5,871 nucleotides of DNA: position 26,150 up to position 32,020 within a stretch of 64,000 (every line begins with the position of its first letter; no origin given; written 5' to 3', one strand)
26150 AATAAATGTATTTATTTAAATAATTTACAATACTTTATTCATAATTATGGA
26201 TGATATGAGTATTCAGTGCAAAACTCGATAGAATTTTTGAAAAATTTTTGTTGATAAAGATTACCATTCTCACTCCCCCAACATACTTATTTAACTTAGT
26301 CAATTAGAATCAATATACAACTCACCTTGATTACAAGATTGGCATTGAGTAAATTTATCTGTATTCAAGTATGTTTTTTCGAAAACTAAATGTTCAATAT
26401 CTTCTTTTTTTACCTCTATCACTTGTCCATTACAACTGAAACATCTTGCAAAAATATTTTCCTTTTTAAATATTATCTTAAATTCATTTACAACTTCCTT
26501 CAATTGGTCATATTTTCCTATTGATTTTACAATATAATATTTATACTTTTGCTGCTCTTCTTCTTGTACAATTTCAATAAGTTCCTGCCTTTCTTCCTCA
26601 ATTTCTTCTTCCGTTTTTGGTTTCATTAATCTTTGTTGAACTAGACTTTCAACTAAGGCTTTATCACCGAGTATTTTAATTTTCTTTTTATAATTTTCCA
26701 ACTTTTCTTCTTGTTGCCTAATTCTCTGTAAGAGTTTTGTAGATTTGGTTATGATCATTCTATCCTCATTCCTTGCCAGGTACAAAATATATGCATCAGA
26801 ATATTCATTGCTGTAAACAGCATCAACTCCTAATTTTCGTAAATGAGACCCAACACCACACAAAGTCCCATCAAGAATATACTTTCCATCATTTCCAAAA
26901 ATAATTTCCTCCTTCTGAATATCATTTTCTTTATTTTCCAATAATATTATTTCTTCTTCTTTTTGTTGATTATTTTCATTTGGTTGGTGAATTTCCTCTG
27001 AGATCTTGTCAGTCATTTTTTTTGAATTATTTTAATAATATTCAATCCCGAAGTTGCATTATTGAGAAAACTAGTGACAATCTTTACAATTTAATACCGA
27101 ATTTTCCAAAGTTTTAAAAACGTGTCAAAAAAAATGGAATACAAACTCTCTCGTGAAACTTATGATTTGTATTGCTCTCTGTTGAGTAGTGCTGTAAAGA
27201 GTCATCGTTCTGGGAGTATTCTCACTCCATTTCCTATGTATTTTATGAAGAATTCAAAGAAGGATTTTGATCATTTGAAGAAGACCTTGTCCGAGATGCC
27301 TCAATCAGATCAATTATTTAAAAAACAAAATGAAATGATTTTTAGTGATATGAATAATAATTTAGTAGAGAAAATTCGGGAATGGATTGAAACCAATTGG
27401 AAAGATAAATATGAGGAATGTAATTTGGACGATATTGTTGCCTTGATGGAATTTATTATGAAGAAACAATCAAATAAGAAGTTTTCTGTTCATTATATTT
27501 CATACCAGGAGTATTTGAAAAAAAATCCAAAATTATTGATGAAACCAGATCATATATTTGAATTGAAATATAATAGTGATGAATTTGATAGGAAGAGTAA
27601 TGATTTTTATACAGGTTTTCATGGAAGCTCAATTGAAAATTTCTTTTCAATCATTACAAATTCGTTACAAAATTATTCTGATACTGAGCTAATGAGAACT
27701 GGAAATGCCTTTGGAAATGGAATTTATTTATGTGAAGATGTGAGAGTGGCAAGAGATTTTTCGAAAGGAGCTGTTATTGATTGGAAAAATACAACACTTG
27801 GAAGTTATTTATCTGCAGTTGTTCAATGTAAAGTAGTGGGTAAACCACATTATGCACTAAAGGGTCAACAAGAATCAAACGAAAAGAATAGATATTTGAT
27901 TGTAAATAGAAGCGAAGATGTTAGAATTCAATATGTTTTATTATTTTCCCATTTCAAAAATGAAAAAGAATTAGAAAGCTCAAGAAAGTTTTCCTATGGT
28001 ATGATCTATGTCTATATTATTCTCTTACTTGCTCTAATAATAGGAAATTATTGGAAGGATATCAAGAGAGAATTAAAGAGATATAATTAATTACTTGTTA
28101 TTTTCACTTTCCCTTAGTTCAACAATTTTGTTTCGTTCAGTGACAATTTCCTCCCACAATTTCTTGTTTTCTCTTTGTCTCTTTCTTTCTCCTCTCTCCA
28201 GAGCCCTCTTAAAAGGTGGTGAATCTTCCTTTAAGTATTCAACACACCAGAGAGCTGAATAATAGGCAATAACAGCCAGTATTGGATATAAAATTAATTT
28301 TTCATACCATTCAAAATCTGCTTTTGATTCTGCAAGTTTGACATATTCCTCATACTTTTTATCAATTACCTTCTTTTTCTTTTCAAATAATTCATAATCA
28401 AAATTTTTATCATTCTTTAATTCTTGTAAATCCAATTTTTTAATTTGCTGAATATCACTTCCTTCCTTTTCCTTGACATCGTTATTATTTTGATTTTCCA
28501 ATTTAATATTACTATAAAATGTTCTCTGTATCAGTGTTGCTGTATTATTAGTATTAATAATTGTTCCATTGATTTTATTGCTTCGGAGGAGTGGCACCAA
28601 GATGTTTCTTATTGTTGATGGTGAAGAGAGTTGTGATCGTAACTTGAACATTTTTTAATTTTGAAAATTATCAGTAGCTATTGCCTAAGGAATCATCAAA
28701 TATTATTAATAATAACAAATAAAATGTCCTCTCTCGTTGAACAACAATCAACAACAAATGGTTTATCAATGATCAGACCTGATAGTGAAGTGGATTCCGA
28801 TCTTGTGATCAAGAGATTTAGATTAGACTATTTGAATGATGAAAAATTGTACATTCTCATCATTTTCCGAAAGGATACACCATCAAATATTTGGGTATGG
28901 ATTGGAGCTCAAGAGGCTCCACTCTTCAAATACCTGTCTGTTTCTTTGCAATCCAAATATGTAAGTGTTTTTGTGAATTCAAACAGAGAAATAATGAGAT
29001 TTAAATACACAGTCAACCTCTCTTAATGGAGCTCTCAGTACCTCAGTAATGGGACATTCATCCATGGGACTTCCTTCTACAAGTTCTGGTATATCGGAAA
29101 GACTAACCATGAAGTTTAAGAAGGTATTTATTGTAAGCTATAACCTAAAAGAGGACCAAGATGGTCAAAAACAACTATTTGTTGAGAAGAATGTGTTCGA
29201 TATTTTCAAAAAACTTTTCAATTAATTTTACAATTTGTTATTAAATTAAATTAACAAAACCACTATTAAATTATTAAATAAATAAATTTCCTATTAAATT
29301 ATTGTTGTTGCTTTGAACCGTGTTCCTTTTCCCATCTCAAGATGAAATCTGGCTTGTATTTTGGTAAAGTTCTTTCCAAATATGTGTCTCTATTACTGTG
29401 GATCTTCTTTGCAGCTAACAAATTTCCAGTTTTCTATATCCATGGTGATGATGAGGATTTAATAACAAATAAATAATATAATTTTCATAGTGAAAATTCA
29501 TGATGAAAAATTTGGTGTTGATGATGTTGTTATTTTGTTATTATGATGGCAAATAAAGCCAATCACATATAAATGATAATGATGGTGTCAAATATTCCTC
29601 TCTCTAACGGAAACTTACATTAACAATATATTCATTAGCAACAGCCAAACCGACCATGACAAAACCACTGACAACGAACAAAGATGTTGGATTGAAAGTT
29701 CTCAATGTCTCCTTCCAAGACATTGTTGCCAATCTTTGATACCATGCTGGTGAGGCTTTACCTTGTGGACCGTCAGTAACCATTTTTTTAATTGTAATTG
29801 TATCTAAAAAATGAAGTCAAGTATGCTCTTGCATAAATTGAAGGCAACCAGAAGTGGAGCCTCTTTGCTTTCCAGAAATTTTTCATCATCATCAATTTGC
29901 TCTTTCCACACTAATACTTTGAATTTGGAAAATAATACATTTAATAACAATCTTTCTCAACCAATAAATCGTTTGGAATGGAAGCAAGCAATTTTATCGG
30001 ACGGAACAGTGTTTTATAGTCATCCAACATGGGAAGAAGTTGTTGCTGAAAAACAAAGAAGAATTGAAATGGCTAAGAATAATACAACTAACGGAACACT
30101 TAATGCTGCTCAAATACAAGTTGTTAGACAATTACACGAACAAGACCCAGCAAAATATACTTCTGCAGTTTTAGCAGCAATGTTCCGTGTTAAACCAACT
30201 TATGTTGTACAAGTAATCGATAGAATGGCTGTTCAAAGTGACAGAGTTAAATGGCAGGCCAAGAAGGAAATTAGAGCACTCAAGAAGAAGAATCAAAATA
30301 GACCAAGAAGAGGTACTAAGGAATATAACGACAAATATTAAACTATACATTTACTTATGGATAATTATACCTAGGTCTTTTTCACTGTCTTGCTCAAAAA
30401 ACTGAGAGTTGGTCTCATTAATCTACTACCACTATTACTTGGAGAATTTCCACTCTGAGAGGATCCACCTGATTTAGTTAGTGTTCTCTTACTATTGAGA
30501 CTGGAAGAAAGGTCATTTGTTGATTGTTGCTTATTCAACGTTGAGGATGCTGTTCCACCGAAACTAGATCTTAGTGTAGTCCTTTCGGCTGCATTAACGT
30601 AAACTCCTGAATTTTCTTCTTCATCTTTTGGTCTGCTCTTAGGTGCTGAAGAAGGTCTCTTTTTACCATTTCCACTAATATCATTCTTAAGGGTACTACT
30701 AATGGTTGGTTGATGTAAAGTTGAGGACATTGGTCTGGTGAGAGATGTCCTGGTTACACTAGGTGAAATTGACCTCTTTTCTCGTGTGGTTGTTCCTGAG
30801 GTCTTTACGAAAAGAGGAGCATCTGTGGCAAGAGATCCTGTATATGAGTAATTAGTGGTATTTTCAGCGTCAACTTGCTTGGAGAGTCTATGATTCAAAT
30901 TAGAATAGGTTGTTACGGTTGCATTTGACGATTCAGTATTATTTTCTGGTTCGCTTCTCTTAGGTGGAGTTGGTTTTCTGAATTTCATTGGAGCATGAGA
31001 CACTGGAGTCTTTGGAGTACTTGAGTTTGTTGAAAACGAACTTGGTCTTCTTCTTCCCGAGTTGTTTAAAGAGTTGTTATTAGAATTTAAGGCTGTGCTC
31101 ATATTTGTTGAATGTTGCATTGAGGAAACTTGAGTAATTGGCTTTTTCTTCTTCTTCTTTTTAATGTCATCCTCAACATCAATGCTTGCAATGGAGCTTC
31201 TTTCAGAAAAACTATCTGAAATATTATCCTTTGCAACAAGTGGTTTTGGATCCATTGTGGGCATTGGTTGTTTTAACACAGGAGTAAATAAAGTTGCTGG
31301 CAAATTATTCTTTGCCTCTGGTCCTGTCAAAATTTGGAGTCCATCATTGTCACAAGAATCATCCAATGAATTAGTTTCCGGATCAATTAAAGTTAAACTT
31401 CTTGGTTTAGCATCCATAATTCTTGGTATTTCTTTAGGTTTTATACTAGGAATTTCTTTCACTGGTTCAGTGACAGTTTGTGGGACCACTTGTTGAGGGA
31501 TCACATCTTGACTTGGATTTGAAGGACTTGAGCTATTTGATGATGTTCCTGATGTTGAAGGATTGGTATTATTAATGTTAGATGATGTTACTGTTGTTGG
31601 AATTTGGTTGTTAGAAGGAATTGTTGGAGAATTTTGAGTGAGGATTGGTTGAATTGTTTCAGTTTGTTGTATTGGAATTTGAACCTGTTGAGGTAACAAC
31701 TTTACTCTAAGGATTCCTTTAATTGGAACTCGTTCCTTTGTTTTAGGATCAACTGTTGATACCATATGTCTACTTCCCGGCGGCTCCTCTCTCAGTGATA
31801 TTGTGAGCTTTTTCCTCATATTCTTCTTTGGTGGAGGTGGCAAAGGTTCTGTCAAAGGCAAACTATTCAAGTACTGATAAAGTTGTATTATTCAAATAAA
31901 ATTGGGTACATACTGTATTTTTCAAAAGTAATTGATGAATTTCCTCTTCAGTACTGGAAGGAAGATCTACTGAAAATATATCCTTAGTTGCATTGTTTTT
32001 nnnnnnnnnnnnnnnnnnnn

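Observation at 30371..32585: DUSP-fold pseudophosphatase with Cys->Ser and His->Gln in the catalytic loop, fused to a ~480-aa S/T/P-rich disordered tail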

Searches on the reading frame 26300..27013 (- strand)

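Call 57: search_protein_families(library=pfam, proteins=[window:26300-27013:-], max_evalue=0.0001)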
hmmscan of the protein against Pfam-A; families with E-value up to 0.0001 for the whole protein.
window:26300-27013:- (237 aa): 1 family
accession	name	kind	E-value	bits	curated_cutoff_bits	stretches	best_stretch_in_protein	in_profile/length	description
PF01927.22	Mut7-C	-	2.1e-24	86.7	23.3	1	44-229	2-131/146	Mut7-C RNAse domain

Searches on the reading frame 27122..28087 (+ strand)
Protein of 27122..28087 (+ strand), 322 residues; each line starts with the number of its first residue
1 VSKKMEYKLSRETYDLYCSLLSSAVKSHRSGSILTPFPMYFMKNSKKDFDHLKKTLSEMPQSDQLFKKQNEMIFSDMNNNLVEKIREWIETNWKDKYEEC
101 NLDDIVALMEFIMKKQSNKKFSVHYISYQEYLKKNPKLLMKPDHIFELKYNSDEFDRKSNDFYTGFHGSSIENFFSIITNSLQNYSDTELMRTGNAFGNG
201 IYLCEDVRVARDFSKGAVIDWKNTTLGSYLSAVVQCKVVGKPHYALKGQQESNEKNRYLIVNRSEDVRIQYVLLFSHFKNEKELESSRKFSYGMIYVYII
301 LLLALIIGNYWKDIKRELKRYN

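Call 57: search_protein_families(library=pfam, proteins=[window:27122-28087:+], max_evalue=0.0001)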
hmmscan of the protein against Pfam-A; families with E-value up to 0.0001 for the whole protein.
window:27122-28087:+ (322 aa): 2 families
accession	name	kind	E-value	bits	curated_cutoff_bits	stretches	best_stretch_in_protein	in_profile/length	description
PF18084.6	ARTD15_N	-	4.2e-14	52.9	26.3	1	14-69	10-65/80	ARTD15 N-terminal domain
PF00644.27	PARP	-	5.9e-08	32.9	26.7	1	153-217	38-103/199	Poly(ADP-ribose) polymerase catalytic domain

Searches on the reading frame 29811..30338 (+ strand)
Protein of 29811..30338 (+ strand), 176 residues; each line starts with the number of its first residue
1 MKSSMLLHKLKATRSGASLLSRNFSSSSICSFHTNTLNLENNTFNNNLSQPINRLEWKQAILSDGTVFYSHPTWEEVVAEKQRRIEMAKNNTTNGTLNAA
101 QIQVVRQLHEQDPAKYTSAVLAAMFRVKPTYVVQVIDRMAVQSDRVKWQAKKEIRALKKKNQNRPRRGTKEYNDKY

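Call 15: find_encoding_contigs(protein=window:29811-30338:+, flank=3000, max_places=3)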
Protein window:29811-30338:+ (176 aa): no gene with exactly this product is on record in the collection.

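Call 16: list_cluster_members(proteins=[window:29811-30338:+, P0016, P0020, P0001])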
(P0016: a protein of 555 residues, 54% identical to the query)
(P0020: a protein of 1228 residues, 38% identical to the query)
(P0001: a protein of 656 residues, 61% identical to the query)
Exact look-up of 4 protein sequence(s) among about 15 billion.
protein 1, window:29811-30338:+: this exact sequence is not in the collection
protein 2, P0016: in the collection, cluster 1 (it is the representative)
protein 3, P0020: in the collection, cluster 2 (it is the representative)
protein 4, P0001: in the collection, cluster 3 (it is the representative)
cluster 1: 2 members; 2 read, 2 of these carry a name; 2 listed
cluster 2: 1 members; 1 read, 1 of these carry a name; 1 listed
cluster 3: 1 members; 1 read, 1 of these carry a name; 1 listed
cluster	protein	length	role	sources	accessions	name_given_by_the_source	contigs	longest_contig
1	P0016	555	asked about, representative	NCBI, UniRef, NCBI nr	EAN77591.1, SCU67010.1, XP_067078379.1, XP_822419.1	dual specificity protein phosphatase, putative [Trypanosoma equiperdum] | Dual specificity protein phosphatase, putative n=2 Tax=Trypanozoon TaxID=39700 ... | dual specificity protein phosphatase, putative [Trypanosoma brucei brucei TREU927]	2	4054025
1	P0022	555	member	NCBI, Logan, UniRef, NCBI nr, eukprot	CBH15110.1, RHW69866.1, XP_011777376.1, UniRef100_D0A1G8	dual specificity protein phosphatase, putative [Trypanosoma brucei gambiense DAL972] | Dual specificity protein phosphatase, putative n=2 Tax=Trypanosoma brucei TaxID=5691 ... | XP_011777376.1 dual specificity protein phosphatase, putative [Trypanosoma brucei ...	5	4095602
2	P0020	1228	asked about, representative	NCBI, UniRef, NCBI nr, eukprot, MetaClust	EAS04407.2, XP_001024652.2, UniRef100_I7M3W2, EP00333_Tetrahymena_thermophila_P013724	dual specificity phosphatase domain protein (macronuclear) [Tetrahymena thermophila SB210] | Dual specificity phosphatase domain protein n=1 Tax=Tetrahymena thermophila (strain ... | dual specificity phosphatase domain protein [Tetrahymena thermophila SB210]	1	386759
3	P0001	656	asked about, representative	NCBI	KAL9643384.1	hypothetical protein ABK040_010002 [Willaertia magna]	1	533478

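Call 57: search_protein_families(library=pfam, proteins=[window:29811-30338:+], max_evalue=0.0001)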
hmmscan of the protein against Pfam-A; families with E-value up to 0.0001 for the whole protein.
window:29811-30338:+ (176 aa): 1 family
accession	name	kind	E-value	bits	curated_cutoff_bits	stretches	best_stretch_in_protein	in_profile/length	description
PF12824.13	MRP-L20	-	1.1e-08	35.9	30.4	1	88-163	77-148/164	Mitochondrial ribosomal protein subunit L20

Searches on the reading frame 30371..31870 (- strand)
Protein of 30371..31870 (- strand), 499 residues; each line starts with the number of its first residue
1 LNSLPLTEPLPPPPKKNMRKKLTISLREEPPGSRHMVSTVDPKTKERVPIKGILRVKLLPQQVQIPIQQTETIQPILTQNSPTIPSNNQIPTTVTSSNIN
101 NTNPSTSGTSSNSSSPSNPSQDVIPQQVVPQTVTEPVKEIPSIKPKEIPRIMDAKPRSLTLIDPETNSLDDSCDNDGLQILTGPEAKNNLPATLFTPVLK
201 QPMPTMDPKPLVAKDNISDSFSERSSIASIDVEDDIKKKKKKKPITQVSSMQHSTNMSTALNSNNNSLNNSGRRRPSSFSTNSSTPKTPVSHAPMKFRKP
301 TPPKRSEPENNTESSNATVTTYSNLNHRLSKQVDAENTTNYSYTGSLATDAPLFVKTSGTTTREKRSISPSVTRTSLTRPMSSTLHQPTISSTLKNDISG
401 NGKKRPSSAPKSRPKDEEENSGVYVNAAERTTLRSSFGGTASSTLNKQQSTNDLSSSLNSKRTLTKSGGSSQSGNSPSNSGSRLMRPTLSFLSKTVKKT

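Call 3: search_protein_families(library=pfam, proteins=[window:30371-31870:-], max_evalue=1)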
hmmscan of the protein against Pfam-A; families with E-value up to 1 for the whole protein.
window:30371-31870:- (499 aa): 0 families
